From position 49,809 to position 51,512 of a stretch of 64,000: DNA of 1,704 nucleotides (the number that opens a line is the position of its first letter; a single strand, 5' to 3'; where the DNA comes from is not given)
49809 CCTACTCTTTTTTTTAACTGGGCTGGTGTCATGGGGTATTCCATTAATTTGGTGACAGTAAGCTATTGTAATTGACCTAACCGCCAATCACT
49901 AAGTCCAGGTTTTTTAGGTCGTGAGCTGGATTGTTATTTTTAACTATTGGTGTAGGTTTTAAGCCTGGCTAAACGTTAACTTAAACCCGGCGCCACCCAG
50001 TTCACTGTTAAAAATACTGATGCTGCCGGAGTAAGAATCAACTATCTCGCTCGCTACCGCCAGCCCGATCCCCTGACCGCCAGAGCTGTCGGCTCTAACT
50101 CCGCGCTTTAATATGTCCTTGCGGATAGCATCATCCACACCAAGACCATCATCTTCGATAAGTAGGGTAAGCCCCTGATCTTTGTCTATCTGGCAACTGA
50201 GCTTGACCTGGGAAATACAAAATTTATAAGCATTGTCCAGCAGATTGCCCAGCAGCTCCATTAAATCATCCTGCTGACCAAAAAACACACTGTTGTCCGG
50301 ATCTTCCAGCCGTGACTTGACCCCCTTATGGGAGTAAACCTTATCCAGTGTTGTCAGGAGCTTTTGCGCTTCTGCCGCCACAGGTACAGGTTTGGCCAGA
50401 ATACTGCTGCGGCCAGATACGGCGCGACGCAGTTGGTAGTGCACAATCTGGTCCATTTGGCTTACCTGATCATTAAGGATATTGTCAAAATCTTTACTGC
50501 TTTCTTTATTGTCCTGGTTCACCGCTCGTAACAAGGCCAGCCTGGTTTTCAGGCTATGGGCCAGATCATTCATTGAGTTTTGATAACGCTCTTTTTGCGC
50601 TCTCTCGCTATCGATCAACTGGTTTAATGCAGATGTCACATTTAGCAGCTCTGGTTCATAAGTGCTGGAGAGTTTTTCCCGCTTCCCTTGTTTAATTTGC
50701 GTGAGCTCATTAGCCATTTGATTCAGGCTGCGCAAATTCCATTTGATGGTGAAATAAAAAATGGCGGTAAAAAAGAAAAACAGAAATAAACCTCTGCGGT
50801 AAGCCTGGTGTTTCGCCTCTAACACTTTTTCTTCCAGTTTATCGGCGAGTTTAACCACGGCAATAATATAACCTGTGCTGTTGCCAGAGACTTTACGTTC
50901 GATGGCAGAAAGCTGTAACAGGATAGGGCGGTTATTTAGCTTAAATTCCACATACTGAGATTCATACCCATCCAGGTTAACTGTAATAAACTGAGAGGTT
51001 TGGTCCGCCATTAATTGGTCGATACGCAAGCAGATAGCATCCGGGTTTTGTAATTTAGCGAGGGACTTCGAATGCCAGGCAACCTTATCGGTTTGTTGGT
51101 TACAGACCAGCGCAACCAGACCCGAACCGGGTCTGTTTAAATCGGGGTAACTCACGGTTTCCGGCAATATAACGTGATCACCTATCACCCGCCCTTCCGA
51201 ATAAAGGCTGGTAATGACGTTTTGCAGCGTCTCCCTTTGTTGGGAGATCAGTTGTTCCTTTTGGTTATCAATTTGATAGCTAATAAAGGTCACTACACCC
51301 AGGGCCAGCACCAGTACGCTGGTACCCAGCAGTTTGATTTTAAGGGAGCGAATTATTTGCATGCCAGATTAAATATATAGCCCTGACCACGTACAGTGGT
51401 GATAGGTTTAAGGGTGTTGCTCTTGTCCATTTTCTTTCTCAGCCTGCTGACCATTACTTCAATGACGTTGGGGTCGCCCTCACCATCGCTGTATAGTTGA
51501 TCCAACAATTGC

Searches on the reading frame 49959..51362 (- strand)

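Call 20: search_protein_families(library=pfam, proteins=[window:49959-51362:-])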
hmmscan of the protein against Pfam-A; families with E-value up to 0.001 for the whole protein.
window:49959-51362:- (467 aa): 3 families
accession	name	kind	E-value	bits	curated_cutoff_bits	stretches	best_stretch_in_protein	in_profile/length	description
PF02518.31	HATPase_c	-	1.4e-14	54.9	26.4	1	362-464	1-107/111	Histidine kinase-, DNA gyrase B-, and HSP90-like ATPase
PF14501.12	HATPase_c_5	-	4.1e-05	23.9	22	1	364-452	3-90/102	GHKL domain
PF13581.12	HATPase_c_2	-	0.00052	20.5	27.4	1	369-445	38-113/127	Histidine kinase-like ATPase domain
